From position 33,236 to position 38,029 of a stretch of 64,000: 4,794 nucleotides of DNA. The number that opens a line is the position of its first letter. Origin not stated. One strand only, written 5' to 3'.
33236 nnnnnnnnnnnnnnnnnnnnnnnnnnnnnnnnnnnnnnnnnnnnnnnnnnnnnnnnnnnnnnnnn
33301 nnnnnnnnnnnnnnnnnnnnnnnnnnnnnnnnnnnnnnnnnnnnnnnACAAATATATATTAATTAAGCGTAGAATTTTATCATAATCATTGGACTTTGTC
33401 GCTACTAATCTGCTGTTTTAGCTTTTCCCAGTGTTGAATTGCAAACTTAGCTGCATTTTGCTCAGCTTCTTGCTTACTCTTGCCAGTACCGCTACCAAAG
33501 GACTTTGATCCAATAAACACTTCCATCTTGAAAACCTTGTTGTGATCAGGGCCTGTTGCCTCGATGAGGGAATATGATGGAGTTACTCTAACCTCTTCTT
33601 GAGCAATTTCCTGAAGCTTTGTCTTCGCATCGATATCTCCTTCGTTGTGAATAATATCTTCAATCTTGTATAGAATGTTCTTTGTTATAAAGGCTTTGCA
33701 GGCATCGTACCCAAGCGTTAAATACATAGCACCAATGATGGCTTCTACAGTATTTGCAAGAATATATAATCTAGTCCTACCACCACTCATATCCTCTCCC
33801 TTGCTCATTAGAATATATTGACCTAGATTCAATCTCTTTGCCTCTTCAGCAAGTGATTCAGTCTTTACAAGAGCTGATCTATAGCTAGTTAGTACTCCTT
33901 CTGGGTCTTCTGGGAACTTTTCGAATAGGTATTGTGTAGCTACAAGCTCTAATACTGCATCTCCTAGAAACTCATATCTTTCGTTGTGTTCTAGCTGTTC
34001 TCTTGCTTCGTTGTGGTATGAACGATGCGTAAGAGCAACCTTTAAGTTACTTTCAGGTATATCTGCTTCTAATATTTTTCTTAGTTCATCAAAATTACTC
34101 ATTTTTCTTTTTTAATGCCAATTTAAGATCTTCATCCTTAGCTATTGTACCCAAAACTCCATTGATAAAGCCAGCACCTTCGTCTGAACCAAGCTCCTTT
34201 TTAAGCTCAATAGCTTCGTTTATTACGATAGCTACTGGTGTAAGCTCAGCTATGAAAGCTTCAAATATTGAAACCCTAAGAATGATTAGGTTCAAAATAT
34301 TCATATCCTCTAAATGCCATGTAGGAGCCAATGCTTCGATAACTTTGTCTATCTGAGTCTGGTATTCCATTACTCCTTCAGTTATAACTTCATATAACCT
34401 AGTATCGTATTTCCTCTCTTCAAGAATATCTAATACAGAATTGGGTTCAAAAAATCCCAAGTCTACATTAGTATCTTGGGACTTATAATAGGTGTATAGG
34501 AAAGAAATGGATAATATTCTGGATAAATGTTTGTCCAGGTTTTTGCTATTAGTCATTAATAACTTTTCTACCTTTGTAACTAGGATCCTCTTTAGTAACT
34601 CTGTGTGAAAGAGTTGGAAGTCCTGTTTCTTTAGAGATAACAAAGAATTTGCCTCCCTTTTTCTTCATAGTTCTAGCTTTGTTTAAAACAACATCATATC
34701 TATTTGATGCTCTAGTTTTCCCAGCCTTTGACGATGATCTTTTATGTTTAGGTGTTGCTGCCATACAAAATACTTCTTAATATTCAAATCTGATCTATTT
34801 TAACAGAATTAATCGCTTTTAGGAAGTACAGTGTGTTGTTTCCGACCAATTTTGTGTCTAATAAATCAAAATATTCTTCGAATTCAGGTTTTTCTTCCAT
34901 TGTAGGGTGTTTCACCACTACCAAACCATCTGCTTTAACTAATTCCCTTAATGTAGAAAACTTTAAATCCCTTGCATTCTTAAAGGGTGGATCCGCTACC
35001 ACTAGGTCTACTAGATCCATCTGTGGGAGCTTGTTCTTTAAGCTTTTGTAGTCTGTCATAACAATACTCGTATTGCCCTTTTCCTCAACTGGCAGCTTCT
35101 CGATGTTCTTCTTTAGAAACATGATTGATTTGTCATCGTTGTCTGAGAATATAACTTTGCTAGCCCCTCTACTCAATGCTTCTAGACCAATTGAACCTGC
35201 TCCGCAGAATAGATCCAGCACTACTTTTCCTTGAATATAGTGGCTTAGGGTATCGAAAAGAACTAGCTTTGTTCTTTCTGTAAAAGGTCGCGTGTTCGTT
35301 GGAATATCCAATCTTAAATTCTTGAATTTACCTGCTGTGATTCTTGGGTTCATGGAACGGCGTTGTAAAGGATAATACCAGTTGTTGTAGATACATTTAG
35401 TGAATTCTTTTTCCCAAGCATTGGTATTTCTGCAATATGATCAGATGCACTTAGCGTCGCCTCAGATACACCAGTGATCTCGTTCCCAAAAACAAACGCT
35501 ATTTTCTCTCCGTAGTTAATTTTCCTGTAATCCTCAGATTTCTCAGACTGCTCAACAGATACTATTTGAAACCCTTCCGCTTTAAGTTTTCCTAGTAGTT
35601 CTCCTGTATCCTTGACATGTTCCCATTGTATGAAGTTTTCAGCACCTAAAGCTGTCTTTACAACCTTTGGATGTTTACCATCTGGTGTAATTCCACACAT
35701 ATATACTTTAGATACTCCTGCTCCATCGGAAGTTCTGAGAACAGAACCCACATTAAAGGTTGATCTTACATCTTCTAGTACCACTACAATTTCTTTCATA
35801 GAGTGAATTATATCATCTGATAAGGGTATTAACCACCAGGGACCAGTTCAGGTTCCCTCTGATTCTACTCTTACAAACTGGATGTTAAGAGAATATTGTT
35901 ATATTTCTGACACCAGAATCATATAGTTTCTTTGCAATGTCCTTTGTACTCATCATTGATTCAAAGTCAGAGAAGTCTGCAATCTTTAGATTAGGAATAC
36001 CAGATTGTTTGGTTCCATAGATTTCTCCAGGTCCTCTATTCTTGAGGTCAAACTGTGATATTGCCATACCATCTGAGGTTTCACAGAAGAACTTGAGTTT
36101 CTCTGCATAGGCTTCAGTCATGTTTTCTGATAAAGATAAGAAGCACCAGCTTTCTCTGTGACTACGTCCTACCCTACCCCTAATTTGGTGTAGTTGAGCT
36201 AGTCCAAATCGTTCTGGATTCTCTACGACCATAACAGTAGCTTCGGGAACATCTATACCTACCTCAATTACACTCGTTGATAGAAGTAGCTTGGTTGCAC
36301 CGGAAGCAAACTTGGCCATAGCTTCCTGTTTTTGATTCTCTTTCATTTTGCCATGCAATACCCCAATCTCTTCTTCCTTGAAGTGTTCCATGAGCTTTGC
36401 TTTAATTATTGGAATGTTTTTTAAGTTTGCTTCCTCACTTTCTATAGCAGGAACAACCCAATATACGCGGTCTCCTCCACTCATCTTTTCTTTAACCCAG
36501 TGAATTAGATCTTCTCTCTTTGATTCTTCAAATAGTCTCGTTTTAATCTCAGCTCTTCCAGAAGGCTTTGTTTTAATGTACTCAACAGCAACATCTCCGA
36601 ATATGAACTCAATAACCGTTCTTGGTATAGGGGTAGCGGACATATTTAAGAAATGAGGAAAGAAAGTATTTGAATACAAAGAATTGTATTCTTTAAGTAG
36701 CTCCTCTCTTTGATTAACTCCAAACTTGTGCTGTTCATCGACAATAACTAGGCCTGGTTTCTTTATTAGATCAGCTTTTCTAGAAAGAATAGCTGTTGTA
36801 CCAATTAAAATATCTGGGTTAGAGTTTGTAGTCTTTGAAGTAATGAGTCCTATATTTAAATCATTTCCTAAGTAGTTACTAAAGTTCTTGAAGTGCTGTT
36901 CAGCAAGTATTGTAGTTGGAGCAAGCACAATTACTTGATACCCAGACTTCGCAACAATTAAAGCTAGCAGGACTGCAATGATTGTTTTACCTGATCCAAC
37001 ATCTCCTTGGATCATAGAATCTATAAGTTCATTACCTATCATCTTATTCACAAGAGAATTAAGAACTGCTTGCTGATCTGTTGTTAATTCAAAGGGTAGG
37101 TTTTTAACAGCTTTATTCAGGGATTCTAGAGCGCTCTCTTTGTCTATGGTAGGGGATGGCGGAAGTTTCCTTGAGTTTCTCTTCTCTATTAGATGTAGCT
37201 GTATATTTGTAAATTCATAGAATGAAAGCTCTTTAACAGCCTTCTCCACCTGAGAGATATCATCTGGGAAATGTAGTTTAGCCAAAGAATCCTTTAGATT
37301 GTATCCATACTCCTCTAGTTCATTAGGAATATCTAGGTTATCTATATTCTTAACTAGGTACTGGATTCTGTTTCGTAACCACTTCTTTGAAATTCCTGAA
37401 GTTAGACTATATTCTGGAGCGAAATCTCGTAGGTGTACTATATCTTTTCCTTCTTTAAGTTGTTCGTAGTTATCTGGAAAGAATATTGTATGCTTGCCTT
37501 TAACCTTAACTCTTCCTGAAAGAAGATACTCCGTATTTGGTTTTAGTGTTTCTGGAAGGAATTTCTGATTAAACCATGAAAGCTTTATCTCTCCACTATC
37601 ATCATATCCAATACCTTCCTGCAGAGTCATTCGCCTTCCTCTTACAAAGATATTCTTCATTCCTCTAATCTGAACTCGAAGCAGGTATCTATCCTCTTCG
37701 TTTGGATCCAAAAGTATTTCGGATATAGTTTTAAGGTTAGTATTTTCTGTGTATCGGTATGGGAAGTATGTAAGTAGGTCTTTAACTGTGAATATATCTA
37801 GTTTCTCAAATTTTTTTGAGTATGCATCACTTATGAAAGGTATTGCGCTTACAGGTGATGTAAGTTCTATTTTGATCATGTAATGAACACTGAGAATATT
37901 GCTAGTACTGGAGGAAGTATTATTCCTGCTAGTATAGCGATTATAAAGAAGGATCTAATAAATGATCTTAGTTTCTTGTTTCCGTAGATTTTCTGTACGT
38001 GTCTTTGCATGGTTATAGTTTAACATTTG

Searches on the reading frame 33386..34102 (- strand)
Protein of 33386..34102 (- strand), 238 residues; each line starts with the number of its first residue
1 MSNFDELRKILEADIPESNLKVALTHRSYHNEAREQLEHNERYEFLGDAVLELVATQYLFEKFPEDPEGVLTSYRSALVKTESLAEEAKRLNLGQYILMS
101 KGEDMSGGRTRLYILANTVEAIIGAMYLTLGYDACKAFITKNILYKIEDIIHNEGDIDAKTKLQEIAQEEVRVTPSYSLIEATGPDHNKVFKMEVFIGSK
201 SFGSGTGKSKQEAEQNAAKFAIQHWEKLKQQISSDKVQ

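Call 5: search_protein_families(library=pfam, proteins=[window:33386-34102:-], max_evalue=0.1)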
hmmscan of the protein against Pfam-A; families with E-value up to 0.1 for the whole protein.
window:33386-34102:- (238 aa): 6 families
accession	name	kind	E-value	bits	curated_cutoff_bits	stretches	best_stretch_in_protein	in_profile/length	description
PF14622.11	Ribonucleas_3_3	-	1.9e-39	135.2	35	1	20-146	5-127/128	Ribonuclease-III-like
PF00636.31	Ribonuclease_3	-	1.1e-24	87.5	27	1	41-130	1-101/102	Ribonuclease III domain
PF00035.32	dsrm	-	1.1e-16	61.5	23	1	159-223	1-64/66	Double-stranded RNA binding motif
PF22935.1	RM44_endonuclase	-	8.1e-08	32.9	27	1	12-126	15-139/139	Large ribosomal subunit protein mL44, endonuclease domain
PF24995.1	DSRM_2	-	0.0022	18.8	27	1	182-226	36-78/79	dsRNA binding domain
PF14709.13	DND1_DSRM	-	0.0093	16.7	25.7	1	158-224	2-78/80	double strand RNA binding domain from DEAD END PROTEIN 1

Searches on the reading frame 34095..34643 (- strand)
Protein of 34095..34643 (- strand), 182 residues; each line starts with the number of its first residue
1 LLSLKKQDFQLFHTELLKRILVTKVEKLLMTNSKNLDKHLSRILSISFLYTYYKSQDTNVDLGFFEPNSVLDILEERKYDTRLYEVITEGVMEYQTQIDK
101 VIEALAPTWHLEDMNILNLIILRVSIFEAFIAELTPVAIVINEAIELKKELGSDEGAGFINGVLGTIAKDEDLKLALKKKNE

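Call 5: search_protein_families(library=pfam, proteins=[window:34095-34643:-], max_evalue=0.1)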
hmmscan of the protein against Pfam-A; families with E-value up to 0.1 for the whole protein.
window:34095-34643:- (182 aa): 1 family
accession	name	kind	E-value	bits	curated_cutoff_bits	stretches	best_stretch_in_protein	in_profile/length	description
PF01029.23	NusB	-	6.3e-23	82.1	23.1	1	41-169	3-133/133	NusB family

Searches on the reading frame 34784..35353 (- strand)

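Call 10: search_protein_families(library=pfam, proteins=[window:34784-35353:-], max_evalue=0.001)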
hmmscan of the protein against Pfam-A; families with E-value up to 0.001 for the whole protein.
window:34784-35353:- (189 aa): 13 families
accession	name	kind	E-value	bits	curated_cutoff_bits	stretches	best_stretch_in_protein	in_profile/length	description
PF03602.21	Cons_hypoth95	-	3.8e-38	131.4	24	1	4-178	2-181/182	Conserved hypothetical protein 95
PF05175.20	MTS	-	1.5e-10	41.4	23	1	31-141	22-125/170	Methyltransferase small domain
PF13847.12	Methyltransf_31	-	6.8e-07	29.5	27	1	42-155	4-118/145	Methyltransferase domain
PF02086.21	MethyltransfD12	-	2.5e-05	24.6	22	1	36-108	16-79/253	D12 class N6 adenine-specific DNA methyltransferase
PF10294.15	Methyltransf_16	-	2.9e-05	24.3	21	1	37-151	42-159/174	Lysine methyltransferase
PF06325.19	PrmA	-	5e-05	23.4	22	1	37-121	156-233/296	Ribosomal protein L11 methyltransferase (PrmA)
PF13649.12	Methyltransf_25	-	8.2e-05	23.7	27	1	45-118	1-71/97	Methyltransferase domain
PF01555.25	N6_N4_Mtase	-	0.00016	22.1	26.7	0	40-63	180-203/221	DNA methylase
PF09445.16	Methyltransf_15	-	0.00016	21.8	22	1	43-124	2-81/165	RNA cap guanine-N2 methyltransferase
PF02475.24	TRM5-TYW2_MTfase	-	0.00021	21.7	28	1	41-164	36-151/164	TRM5/TYW2 methyltransferase domain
PF01170.24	UPF0020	-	0.00036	20.7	22.3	0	36-125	23-132/197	RMKL-like, methyltransferase domain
PF04378.19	RsmJ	-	0.00068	19.5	27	0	35-151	52-166/245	Ribosomal RNA large subunit methyltransferase D, RlmJ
PF02353.26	CMAS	-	0.00089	19.1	27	1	40-157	61-174/273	Mycolic acid cyclopropane synthetase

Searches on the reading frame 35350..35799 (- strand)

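Call 10: search_protein_families(library=pfam, proteins=[window:35350-35799:-], max_evalue=0.001)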
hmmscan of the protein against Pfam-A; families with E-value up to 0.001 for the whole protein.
window:35350-35799:- (149 aa): 1 family
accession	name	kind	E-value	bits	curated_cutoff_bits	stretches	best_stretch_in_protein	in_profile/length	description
PF00588.24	SpoU_methylase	-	4.1e-36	124.6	29.7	1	4-145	2-142/142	SpoU rRNA Methylase family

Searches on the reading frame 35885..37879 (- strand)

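Call 11: search_protein_families(library=pfam, proteins=[window:35885-37879:-], max_evalue=0.001)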
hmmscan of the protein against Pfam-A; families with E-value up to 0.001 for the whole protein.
window:35885-37879:- (664 aa): 7 families
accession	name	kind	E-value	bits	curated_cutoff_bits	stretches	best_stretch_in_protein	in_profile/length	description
PF00270.35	DEAD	-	4.5e-23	82.2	26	1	267-422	2-164/167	DEAD/DEAH box helicase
PF00271.37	Helicase_C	-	6.2e-20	71.9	23.5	1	459-573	7-109/110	Helicase conserved C-terminal domain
PF04851.21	ResIII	-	4.1e-17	63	22.5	1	264-417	3-162/164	Type III restriction enzyme, res subunit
PF17191.10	RecG_wedge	-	6.3e-16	58.8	23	1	20-174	12-157/162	RecG wedge domain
PF19833.4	RecG_dom3_C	-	2.3e-08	34.4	26.8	1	601-654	1-56/87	ATP-dependent DNA helicase RecG, domain 3, C-terminal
PF13604.12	AAA_30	-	1.1e-07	32.2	27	1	277-398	10-112/191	AAA domain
PF22590.2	Cas3-like_C_2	-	0.00075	20.2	27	0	494-574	20-105/106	CRISPR-associated nuclease/helicase Cas3, C-terminal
